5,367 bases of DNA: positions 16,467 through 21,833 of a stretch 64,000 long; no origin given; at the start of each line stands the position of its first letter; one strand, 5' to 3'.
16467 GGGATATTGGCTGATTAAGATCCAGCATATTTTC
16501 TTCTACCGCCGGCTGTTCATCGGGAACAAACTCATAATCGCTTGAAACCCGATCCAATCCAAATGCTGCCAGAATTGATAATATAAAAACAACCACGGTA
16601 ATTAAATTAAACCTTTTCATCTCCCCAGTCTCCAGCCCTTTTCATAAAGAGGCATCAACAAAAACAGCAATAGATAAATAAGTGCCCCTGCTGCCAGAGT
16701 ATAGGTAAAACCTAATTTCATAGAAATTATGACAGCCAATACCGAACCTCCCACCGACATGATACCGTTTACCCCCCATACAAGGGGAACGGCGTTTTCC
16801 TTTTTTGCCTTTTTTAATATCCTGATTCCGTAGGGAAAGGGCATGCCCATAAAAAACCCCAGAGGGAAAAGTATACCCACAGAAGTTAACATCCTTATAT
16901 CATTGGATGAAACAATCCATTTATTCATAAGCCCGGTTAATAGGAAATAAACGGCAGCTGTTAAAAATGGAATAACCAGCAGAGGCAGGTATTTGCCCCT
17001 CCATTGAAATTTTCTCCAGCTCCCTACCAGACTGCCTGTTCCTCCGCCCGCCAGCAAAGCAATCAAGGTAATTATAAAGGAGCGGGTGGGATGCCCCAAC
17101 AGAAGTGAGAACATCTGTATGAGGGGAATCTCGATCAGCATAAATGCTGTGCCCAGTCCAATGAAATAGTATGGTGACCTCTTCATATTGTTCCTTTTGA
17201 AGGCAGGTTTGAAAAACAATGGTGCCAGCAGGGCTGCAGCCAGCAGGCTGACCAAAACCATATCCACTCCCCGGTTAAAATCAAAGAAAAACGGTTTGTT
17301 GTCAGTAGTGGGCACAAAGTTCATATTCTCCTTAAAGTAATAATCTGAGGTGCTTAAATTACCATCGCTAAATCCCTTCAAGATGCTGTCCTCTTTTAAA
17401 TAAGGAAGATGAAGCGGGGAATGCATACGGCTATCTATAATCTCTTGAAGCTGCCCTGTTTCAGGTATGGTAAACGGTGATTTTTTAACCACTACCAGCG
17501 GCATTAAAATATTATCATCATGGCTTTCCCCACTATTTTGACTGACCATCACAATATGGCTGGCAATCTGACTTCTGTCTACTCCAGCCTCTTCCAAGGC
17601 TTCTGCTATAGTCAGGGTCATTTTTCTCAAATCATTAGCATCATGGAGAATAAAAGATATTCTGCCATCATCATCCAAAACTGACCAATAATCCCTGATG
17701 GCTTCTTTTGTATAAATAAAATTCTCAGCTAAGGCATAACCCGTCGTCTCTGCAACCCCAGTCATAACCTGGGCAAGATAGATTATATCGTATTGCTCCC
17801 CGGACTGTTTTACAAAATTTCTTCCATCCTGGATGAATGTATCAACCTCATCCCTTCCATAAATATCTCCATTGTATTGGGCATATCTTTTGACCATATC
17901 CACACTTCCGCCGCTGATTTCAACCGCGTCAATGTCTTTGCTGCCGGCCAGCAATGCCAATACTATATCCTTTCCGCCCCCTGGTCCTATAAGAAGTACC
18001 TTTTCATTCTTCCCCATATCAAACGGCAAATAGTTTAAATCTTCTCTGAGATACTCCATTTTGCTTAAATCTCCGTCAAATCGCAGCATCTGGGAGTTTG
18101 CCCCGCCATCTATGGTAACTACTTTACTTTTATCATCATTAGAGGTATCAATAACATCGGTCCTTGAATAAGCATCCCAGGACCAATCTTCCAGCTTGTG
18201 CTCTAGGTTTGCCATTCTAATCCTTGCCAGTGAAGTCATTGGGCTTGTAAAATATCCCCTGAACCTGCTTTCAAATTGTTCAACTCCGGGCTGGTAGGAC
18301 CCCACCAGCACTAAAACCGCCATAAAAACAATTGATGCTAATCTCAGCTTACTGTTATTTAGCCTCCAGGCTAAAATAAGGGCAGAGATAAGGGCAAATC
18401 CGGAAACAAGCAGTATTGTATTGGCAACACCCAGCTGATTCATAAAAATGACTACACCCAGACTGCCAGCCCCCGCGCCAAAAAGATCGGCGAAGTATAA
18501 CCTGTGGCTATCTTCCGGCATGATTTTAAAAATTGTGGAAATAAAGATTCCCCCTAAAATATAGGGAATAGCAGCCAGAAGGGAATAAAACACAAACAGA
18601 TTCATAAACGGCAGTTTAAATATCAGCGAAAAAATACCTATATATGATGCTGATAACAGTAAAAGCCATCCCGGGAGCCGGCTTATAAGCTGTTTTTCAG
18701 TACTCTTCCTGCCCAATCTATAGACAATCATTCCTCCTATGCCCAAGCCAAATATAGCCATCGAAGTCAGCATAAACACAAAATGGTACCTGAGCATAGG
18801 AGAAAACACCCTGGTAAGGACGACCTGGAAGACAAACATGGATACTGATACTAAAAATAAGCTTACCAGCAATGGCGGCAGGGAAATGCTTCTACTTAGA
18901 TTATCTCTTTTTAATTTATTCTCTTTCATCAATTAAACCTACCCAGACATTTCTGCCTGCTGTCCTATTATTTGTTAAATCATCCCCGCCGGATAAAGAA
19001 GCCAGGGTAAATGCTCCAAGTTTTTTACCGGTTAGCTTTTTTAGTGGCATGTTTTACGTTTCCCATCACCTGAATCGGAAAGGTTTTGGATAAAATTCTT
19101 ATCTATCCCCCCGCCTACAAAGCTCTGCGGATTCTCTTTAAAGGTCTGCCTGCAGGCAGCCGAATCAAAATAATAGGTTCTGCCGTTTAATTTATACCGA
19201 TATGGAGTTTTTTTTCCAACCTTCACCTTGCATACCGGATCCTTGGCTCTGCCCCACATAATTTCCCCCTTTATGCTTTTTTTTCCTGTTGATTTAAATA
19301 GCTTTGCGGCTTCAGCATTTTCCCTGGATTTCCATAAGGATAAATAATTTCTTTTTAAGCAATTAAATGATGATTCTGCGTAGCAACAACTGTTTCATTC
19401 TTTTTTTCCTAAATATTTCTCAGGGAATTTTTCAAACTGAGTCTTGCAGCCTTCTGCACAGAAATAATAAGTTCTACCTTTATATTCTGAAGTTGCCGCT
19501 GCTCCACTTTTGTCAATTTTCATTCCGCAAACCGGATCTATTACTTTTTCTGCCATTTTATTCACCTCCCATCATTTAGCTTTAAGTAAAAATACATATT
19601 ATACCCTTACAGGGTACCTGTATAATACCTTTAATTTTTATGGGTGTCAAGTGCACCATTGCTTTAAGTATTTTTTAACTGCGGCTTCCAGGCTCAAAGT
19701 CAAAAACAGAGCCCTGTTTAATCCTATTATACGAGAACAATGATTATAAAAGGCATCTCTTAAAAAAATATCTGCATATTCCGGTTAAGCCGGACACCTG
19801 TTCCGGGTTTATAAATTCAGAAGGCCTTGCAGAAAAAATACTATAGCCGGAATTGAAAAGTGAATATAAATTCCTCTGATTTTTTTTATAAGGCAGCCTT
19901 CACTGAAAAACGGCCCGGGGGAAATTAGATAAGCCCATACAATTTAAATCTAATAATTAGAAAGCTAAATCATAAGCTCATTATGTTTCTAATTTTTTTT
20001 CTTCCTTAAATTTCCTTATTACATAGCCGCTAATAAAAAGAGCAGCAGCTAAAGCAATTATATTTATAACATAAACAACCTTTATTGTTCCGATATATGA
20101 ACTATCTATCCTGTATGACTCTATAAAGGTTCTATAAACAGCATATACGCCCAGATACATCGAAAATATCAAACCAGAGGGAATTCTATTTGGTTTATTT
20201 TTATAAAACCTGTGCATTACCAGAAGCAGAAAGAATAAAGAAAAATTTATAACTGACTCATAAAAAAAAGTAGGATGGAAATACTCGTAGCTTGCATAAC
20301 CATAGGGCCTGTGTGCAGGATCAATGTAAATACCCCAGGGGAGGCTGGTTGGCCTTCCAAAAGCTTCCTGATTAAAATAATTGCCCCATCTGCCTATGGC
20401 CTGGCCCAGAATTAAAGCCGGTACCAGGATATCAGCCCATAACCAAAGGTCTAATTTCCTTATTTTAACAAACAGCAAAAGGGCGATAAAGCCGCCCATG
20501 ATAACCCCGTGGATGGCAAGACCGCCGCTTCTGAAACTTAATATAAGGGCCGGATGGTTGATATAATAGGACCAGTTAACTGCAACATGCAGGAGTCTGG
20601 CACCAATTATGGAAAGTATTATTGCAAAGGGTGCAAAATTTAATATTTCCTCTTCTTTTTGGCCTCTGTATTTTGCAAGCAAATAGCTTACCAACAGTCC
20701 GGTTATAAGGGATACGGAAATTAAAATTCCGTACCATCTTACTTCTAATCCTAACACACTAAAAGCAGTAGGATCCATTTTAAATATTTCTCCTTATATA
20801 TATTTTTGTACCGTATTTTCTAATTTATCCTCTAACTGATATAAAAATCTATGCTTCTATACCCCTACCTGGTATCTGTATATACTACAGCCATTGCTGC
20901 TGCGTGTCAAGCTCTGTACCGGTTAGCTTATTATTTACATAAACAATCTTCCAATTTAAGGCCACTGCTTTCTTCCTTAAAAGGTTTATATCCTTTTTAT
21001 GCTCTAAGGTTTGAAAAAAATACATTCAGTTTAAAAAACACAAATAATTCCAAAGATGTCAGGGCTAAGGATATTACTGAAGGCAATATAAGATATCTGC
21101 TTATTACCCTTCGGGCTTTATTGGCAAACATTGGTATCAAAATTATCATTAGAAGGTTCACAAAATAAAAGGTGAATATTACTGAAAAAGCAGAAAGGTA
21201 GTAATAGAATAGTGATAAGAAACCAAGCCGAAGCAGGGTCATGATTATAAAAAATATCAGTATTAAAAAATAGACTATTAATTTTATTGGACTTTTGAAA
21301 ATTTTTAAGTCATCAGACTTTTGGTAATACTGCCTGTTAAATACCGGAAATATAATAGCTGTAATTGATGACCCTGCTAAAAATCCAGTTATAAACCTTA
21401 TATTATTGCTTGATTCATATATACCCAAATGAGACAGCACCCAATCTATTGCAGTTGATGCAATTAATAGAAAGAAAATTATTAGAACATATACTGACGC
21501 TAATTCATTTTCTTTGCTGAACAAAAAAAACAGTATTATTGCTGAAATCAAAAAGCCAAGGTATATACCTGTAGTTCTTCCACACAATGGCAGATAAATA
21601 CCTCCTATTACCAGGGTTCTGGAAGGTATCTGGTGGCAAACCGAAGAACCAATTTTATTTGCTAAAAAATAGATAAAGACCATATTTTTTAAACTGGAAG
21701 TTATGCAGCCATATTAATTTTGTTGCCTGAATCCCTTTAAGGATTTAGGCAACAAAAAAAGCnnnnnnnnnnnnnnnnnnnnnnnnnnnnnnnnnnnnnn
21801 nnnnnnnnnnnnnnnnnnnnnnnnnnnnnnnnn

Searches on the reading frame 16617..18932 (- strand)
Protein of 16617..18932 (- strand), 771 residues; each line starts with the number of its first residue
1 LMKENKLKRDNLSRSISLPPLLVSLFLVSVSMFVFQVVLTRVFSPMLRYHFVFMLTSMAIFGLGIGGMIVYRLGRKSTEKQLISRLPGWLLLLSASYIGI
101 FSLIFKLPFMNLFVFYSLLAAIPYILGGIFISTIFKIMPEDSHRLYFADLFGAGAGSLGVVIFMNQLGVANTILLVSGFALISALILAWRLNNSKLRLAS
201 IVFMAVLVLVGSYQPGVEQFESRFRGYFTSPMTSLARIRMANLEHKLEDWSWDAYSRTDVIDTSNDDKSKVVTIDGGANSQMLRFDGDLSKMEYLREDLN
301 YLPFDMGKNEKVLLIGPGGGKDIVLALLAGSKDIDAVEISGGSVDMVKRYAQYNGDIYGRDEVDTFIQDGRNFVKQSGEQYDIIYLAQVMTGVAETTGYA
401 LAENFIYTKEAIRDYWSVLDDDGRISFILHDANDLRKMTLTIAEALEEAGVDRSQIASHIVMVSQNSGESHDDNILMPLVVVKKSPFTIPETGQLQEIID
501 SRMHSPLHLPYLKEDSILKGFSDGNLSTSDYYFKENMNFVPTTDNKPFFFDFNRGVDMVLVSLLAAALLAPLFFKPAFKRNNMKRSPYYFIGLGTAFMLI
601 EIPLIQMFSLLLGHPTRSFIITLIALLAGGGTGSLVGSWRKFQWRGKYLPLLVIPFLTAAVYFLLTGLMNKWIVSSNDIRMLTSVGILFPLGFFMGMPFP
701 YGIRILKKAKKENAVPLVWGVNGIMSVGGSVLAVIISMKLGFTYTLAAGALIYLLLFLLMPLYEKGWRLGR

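Call 43: search_protein_families(library=pfam, proteins=[window:16617-18932:-], max_evalue=0.001)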
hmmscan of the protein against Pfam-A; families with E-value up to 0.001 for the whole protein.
window:16617-18932:- (771 aa): 1 family
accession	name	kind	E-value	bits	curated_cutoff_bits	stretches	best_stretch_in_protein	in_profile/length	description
PF01564.23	Spermine_synth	-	7.4e-06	26.1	22.9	1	307-426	17-129/186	Spermine/spermidine synthase domain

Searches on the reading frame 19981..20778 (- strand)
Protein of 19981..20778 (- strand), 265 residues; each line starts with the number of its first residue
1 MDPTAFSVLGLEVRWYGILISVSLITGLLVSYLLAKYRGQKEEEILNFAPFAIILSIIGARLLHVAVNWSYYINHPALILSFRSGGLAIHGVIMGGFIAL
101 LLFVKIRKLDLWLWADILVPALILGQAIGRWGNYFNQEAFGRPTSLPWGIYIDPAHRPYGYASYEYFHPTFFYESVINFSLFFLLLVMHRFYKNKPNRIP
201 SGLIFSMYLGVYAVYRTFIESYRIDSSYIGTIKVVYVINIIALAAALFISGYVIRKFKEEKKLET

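Call 43: search_protein_families(library=pfam, proteins=[window:19981-20778:-], max_evalue=0.001)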
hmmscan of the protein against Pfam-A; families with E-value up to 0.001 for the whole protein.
window:19981-20778:- (265 aa): 1 family
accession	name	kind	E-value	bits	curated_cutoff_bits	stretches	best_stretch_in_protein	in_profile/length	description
PF01790.23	LGT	-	6.8e-62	209.3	24.9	1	3-249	1-237/240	Prolipoprotein diacylglyceryl transferase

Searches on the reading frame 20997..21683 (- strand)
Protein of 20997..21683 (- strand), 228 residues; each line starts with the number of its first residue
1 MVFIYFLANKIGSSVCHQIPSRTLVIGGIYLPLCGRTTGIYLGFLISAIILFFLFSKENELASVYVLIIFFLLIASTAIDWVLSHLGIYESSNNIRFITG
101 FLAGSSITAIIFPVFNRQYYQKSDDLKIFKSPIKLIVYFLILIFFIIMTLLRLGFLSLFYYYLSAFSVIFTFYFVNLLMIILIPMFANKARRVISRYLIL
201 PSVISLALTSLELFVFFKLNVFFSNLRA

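Call 43: search_protein_families(library=pfam, proteins=[window:20997-21683:-], max_evalue=0.001)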
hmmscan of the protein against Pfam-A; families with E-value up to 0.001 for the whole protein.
window:20997-21683:- (228 aa): 1 family
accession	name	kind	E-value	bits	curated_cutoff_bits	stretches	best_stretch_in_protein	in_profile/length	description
PF09858.14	DUF2085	-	3.7e-24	85.4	25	1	16-108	1-88/90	Predicted membrane protein (DUF2085)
